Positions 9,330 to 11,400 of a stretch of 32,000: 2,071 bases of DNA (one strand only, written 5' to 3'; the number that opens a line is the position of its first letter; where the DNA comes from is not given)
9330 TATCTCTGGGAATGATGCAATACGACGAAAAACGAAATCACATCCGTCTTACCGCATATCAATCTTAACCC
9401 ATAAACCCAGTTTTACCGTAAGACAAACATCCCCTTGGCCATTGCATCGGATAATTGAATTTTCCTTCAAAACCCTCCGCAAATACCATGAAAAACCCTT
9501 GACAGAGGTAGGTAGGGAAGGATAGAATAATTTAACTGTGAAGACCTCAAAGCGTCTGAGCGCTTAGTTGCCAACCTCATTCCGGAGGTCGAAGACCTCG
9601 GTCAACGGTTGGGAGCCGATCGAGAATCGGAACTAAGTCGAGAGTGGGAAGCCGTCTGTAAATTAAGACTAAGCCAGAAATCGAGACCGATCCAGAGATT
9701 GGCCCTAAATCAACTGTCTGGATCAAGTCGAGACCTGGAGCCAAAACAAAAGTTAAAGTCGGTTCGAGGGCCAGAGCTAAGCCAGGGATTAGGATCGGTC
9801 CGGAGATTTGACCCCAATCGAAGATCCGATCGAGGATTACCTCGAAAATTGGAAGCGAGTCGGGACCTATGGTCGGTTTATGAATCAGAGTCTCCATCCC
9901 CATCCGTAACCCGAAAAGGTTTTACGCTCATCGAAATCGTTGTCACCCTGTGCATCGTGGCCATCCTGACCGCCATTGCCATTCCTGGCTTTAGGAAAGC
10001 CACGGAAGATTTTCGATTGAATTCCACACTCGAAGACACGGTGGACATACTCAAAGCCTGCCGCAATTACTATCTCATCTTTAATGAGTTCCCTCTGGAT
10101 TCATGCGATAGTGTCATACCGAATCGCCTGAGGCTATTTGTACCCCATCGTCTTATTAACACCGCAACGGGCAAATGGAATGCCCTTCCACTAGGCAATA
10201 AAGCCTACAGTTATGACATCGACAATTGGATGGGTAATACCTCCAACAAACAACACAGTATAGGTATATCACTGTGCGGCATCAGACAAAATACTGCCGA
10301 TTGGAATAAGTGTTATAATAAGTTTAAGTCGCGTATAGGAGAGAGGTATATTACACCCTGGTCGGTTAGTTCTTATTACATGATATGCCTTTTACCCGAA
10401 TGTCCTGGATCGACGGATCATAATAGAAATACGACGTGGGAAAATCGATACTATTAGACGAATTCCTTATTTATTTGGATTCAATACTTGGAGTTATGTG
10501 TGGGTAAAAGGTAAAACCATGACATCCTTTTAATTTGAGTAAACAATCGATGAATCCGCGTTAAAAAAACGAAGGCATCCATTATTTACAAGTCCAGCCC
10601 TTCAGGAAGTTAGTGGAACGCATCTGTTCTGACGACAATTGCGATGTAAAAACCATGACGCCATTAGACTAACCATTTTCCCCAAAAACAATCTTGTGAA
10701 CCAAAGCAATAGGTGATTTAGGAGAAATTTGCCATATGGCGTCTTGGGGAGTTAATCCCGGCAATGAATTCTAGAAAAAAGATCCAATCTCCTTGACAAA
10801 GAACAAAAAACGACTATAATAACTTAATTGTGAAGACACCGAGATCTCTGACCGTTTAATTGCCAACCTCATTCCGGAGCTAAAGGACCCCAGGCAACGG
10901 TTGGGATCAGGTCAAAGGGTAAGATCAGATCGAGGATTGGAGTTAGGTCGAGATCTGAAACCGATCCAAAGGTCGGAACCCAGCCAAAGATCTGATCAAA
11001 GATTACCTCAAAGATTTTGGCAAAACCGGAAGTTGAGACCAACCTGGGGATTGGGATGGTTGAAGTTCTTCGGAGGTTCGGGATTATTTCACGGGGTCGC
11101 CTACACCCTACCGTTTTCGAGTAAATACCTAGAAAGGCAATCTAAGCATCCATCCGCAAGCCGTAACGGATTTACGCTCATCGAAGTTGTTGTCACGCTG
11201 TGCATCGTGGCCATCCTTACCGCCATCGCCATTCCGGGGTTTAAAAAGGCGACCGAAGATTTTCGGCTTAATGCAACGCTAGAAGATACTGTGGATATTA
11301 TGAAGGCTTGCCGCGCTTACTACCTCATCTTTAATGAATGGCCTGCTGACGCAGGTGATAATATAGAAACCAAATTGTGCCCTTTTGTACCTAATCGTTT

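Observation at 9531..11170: Exceptionally long, repeat-derived open leaders (104 and 90 codons) ahead of the prepilin G|FTLIE site, with no ATG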

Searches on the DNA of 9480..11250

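Call 49: search_rna_families(source=window, start=9480, end=11250, threshold=evalue, max_evalue=5)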
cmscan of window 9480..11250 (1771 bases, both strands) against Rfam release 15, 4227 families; matches with E-value up to 5: 0.
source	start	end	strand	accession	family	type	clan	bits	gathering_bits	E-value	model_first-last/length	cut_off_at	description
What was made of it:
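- On CsrB/RsmZ-type GGA-repeat regulatory RNA: Rfam shows nothing at E <= 5 on 9480-11250 (call 49).
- There is no Rfam match even at E <= 5 (call 49).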
